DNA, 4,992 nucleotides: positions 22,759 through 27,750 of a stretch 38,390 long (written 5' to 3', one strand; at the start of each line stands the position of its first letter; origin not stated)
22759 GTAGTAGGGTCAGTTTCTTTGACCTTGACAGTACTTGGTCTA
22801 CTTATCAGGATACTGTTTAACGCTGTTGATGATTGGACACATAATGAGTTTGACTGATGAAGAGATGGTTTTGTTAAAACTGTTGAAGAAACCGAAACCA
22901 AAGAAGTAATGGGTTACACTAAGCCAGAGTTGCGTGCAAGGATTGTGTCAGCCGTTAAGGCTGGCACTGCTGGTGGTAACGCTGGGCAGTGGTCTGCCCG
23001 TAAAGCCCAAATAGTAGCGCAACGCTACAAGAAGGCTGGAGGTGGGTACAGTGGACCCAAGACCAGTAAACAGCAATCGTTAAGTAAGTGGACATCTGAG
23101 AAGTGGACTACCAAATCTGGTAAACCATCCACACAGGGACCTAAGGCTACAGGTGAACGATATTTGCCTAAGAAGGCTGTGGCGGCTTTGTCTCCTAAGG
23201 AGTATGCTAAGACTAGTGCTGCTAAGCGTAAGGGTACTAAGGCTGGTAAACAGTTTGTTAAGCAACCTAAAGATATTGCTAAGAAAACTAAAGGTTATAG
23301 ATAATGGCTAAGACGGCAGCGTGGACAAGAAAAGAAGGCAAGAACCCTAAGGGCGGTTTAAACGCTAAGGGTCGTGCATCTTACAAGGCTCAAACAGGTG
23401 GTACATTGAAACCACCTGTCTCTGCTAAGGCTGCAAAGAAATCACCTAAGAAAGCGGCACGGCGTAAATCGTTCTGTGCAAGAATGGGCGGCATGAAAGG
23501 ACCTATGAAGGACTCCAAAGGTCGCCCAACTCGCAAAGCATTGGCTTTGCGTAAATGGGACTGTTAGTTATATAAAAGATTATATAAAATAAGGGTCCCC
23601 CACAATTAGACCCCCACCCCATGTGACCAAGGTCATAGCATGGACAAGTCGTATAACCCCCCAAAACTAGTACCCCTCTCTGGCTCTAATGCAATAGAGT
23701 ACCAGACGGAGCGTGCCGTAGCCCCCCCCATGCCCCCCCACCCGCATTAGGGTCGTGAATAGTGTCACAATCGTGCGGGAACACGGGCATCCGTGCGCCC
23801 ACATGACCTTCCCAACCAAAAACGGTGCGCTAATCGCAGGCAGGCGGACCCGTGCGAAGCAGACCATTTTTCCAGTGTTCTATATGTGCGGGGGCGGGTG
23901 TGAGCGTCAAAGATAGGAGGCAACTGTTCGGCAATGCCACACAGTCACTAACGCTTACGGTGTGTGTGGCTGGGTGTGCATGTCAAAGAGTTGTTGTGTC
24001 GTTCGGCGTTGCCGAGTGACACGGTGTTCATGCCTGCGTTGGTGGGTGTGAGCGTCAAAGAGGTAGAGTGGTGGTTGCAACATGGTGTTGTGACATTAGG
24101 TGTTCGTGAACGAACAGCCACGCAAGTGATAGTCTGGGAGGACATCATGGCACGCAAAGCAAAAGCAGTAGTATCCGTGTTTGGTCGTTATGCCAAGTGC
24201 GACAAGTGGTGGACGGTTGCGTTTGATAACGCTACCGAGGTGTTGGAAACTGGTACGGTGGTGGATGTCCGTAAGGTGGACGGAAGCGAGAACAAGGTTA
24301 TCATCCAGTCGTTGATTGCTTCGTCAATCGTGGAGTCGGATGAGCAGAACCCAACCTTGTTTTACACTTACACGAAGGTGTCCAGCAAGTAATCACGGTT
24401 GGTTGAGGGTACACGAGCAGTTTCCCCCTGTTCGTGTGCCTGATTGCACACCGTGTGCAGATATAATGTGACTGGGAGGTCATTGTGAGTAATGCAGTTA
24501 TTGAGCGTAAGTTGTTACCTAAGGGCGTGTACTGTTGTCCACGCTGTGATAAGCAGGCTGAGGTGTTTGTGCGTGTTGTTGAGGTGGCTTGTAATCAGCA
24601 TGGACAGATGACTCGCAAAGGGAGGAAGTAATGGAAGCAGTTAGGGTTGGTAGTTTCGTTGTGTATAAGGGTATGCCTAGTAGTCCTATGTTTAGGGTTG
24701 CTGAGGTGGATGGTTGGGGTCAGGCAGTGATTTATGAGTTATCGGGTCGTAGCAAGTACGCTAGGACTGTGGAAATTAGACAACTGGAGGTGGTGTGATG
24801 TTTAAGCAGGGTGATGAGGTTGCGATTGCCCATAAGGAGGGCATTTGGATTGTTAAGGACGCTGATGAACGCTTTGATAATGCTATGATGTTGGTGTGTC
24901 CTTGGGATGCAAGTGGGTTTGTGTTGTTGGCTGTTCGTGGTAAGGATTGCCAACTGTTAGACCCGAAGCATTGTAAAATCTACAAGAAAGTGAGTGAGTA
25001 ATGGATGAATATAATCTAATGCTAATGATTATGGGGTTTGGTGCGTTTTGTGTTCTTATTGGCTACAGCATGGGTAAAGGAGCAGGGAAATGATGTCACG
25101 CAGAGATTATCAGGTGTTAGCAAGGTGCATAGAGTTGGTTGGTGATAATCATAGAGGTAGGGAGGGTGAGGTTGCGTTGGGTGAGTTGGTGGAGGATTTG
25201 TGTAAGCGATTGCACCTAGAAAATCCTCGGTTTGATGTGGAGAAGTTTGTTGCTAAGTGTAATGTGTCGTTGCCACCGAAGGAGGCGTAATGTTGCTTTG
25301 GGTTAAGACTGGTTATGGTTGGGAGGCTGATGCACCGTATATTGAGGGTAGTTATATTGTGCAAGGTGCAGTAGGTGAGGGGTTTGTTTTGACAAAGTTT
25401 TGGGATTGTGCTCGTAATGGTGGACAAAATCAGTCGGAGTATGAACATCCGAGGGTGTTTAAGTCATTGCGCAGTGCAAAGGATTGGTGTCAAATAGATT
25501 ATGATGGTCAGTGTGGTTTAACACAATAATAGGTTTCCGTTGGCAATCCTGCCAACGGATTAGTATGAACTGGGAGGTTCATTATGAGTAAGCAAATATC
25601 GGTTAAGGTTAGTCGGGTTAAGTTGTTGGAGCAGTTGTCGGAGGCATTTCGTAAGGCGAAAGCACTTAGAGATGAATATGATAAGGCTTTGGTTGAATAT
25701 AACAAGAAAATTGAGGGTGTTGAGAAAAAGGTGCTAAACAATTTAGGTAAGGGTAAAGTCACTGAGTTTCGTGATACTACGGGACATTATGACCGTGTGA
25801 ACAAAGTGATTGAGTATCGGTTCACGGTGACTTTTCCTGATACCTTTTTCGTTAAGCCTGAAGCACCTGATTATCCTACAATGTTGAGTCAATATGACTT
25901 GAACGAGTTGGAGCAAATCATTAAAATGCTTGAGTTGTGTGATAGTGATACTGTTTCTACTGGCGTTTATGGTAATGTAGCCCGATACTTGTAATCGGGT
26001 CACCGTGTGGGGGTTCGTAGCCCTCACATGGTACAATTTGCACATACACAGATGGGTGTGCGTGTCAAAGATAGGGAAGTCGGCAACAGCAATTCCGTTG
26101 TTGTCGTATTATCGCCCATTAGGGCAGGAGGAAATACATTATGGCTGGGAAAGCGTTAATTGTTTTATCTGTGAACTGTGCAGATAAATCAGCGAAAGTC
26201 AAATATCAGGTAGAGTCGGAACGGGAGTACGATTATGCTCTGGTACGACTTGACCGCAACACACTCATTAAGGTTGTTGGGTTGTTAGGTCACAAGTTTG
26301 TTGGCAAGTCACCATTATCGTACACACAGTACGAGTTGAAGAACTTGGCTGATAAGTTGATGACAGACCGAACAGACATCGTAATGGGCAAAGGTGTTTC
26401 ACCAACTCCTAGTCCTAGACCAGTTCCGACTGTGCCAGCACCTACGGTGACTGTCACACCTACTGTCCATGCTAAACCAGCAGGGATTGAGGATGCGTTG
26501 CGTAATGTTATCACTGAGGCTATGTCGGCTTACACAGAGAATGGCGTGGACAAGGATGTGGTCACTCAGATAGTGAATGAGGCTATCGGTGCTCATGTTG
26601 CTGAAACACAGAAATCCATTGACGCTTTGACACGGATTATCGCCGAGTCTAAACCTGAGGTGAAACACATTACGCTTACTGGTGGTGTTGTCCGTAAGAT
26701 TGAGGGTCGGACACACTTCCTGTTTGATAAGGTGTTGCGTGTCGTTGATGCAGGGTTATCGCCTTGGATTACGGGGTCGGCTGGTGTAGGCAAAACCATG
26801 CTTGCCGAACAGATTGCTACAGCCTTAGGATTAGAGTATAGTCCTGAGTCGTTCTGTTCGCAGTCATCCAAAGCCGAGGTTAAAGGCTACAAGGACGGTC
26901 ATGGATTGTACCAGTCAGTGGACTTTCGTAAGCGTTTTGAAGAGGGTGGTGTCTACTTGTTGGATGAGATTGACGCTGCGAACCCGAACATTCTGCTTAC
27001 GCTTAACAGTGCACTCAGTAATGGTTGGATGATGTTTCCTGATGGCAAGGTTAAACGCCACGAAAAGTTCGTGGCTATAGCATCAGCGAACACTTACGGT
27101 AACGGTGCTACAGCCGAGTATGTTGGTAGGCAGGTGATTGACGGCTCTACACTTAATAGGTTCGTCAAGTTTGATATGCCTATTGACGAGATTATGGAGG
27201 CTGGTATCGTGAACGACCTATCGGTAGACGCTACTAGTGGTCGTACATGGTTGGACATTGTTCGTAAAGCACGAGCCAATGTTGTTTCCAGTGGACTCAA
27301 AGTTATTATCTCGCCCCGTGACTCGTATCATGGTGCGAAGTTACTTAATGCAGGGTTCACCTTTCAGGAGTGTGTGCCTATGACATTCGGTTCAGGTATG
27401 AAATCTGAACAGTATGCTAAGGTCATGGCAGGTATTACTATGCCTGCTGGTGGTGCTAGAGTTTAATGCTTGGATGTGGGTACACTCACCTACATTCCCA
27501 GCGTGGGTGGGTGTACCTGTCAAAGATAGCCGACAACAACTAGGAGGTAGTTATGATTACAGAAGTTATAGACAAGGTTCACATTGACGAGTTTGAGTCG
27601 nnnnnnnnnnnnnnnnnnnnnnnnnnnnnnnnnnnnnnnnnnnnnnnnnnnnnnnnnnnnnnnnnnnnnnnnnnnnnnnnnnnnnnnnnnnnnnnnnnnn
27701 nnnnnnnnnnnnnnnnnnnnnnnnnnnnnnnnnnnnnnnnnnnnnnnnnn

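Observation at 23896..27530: Five same-orientation copies of a 22-bp block GGGTGTR-N3-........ in rightward intergenic DNA, with no recognisable phage RNA polymerase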

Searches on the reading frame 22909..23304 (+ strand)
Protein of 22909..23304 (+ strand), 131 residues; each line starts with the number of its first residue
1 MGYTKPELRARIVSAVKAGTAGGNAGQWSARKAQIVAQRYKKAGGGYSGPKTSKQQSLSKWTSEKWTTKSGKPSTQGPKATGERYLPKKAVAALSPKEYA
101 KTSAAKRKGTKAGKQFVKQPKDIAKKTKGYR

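Call 26: search_protein_families(library=pfam, max_evalue=0.01, proteins=[window:22909-23304:+])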
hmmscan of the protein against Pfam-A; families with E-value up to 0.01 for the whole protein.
window:22909-23304:+ (131 aa): 1 family
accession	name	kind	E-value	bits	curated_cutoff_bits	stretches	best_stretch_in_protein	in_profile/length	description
PF19197.5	DUF5872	-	3.8e-06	27.9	27.5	1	27-115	20-110/116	Family of unknown function (DUF5872)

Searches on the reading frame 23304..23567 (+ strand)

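Call 26: search_protein_families(library=pfam, max_evalue=0.01, proteins=[window:23304-23567:+])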
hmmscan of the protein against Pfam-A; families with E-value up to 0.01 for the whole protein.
window:23304-23567:+ (87 aa): 1 family
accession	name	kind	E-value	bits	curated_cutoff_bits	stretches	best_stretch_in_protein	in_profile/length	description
PF19846.4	DUF6321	-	1.3e-28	99.9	28.5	1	12-85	1-72/72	Domain of unknown function (DUF6321)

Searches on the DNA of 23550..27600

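Call 65: search_rna_families(source=window, start=23550, end=27600, threshold=evalue, max_evalue=10, show_alignments=3)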
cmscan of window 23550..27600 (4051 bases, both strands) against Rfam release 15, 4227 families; matches with E-value up to 10: 1.
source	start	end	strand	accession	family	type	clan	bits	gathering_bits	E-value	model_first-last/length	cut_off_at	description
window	24096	24194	+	RF00114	S15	Cis-reg; leader;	CL00121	16.7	39.5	1.5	1-117/117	no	Ribosomal S15 leader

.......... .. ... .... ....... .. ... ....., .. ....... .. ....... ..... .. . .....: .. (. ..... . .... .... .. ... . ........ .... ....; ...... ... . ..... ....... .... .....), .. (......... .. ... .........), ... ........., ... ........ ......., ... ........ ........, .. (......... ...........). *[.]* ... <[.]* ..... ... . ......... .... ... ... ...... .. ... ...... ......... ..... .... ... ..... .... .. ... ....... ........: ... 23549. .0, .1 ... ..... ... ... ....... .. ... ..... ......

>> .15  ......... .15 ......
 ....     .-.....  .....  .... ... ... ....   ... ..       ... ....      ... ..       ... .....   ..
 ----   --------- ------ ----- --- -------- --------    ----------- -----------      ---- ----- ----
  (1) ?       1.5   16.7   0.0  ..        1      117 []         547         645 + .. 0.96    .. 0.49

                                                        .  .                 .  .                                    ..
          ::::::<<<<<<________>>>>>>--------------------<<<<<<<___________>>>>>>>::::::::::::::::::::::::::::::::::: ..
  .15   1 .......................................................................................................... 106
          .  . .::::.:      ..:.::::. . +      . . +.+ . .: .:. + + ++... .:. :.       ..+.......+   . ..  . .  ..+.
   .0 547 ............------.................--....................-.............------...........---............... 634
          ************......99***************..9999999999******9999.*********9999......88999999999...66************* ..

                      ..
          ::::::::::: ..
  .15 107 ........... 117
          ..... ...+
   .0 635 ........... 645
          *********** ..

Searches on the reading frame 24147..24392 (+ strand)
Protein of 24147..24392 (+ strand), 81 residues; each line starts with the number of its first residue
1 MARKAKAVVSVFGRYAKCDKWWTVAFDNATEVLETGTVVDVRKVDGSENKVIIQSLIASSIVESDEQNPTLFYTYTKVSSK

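Call 26: search_protein_families(library=pfam, max_evalue=0.01, proteins=[window:24147-24392:+])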
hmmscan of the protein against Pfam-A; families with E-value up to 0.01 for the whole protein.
window:24147-24392:+ (81 aa): 0 families

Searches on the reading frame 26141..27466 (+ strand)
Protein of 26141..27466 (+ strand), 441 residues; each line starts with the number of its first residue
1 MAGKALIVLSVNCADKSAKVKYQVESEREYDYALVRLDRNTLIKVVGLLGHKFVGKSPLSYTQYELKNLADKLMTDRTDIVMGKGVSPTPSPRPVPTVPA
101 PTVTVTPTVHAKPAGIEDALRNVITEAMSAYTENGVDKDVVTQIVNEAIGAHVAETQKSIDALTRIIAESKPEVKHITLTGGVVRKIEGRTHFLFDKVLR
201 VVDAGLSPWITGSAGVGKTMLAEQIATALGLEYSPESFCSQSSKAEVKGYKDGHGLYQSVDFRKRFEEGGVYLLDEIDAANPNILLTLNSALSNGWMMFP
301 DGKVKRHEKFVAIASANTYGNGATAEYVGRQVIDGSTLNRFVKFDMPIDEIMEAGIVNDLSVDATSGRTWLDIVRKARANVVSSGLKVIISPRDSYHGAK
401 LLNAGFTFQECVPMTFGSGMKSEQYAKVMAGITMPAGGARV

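Call 13: search_protein_families(library=pfam, max_evalue=0.01, proteins=[window:26141-27466:+])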
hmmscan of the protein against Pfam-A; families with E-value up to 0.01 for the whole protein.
window:26141-27466:+ (441 aa): 7 families
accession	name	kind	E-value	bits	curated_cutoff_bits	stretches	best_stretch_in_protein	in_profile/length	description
PF07728.20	AAA_5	-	3.1e-13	50.4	22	1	210-320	4-125/139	AAA domain (dynein-related subfamily)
PF00004.35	AAA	-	4.2e-06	27.7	21.2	1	210-319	3-111/131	ATPase family associated with various cellular activities (AAA)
PF07724.20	AAA_2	-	0.00038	21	27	1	210-318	8-125/166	AAA domain (Cdc48 subfamily)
PF00910.28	RNA_helicase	-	0.0011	19.8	21.5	1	209-266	2-62/105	RNA helicase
PF07726.17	AAA_3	-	0.0011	19.3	27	1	210-319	4-113/131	ATPase family associated with various cellular activities (AAA)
PF05729.18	NACHT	-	0.0021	18.4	26.7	1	209-235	4-30/167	NACHT domain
PF13173.12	AAA_14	-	0.0036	17.7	27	0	209-292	6-85/129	AAA domain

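Call 14: search_protein_families(library=phrogs, max_evalue=0.01, proteins=[window:26141-27466:+])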
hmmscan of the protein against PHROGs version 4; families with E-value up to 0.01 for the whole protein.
window:26141-27466:+ (441 aa): 8 families
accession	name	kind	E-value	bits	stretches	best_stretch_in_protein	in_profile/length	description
phrog_249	-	moron, auxiliary metabolic gene and host takeover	1.4e-50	173.8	1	156-428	76-363/380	porphyrin biosynthesis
phrog_16448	-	other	3.3e-10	39.9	1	200-354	444-601/680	ATPase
phrog_1297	-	other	2.8e-07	30.9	1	198-287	18-118/356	ATPase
phrog_4871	-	other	0.00014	21.4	1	211-317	502-617/764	ATP-dependent protease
phrog_3757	-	unknown function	0.0015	19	0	210-232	131-153/367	-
phrog_1250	-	unknown function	0.003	17.6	1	122-286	25-177/327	unknown function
phrog_168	-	DNA, RNA and nucleotide metabolism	0.0036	18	0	210-291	47-123/314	clamp loader of DNA polymerase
phrog_21479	-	unknown function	0.0051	17.8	0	199-232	20-53/68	-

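Call 20: find_related_loci(query=window:26141-27466:+, collection=viral_contigs, flank=10000)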
Query window:26141-27466:+ (441 aa) in viral_contigs; peptide patterns used: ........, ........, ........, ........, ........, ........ (x = any residue, [..] = any of these).
25 stretches matched a pattern; 11 encode a relative of the query (tblastn E <= 1e-3); 11 distinct loci.
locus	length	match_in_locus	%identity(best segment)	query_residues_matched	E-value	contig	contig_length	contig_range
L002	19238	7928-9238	95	1-441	0e+0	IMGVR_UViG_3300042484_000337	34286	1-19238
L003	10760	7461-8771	95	1-441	0e+0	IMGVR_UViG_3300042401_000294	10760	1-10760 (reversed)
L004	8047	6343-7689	77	1-440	0e+0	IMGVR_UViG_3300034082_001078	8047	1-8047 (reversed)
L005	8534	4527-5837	76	1-439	0e+0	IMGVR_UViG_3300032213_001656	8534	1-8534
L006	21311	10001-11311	76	1-439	0e+0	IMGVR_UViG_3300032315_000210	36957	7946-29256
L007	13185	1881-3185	76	1-440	0e+0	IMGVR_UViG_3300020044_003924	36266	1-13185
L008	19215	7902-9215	75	1-439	0e+0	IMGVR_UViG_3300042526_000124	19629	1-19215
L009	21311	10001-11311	73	1-439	0e+0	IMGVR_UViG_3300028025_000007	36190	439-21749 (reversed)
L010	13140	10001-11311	73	1-439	0e+0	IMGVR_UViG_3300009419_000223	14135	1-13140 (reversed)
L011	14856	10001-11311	61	1-441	3e-170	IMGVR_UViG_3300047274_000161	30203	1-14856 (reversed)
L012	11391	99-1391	60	1-441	2e-166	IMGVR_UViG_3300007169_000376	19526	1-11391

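Call 57: find_related_loci(query=A3, collection=viral_contigs, flank=6000)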
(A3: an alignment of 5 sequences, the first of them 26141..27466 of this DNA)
Query A3 (441 aa) in viral_contigs; peptide patterns used: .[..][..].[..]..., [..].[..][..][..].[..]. (x = any residue, [..] = any of these).
125 stretches matched a pattern; 73 encode a relative of the query (tblastn E <= 1e-3); 73 distinct loci.
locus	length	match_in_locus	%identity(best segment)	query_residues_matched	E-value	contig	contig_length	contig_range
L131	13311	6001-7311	95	1-441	0e+0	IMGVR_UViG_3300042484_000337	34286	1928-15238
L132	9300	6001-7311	95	1-441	0e+0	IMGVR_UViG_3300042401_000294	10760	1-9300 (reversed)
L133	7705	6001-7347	77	1-440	0e+0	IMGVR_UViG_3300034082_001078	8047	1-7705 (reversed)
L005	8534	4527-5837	76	1-439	0e+0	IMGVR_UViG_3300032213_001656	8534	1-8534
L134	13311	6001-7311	76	1-439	0e+0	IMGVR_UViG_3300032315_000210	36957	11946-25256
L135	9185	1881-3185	76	1-440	0e+0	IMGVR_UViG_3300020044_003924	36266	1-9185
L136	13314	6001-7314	75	1-439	0e+0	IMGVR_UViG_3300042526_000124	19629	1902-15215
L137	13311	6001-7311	73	1-439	0e+0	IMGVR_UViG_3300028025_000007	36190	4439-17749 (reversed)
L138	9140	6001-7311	73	1-439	0e+0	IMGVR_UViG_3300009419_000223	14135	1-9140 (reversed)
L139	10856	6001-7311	61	1-441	1e-169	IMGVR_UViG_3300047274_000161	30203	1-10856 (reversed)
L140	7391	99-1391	60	1-441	1e-165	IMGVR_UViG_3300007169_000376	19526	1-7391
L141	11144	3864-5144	54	1-439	4e-152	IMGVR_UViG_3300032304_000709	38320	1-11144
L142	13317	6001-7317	56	1-439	1e-152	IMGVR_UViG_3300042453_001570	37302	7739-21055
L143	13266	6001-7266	48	1-437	6e-117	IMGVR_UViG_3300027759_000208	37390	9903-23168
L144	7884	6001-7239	44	5-434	5e-101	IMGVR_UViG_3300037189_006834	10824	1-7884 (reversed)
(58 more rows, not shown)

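Call 70: find_related_loci(query=A3, collection=genome_contigs, flank=4000)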
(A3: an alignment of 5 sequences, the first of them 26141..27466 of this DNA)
Query A3 (441 aa) in genome_contigs; peptide patterns used: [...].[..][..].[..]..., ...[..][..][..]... (x = any residue, [..] = any of these).
198 stretches matched a pattern; 1 encode a relative of the query (tblastn E <= 1e-3); 1 distinct loci.
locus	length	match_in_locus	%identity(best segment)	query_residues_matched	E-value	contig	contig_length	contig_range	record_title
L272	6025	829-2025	30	16-429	1e-42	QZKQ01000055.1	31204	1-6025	MAG: Candidatus Zixiibacteriota bacterium isolate SURF_9 Ga0104751_1002175, whole genome shotgun sequence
